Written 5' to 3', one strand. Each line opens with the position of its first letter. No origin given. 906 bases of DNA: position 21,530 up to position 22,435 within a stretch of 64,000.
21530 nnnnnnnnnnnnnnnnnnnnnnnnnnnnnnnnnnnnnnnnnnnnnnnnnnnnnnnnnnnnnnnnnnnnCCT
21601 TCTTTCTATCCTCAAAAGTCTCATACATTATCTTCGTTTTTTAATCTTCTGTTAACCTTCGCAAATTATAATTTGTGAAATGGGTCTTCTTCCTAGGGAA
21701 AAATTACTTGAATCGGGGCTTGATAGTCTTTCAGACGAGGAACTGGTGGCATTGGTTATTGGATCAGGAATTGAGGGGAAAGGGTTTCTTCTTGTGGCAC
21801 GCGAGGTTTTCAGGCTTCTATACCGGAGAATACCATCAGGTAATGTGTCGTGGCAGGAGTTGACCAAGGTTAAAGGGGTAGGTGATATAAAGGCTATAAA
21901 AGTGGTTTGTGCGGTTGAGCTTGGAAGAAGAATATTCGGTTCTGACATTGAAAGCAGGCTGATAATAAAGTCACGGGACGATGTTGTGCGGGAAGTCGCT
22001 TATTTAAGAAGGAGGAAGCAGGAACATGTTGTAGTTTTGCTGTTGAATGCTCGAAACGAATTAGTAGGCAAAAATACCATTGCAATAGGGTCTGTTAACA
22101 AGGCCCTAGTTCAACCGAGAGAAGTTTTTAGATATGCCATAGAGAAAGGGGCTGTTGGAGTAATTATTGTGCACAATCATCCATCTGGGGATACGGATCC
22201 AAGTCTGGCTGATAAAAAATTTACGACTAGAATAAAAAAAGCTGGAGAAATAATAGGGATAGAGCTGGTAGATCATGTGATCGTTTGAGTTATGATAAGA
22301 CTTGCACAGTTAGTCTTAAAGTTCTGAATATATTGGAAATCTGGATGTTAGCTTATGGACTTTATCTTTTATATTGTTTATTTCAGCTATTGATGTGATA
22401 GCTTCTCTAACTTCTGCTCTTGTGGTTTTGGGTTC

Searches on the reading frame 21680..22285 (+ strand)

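Call 72: search_protein_families(library=pfam, proteins=[window:21680-22285:+], max_evalue=0.001)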
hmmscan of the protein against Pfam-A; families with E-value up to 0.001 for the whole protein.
window:21680-22285:+ (202 aa): 2 families
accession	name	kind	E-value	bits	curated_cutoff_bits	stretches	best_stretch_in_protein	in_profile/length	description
PF04002.20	RadC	-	5.4e-36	123.6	22.1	1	98-202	3-108/121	RadC-like JAB domain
PF20582.4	UPF0758_N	-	9.3e-14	51.7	27.1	1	5-73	10-77/77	UPF0758 N-terminal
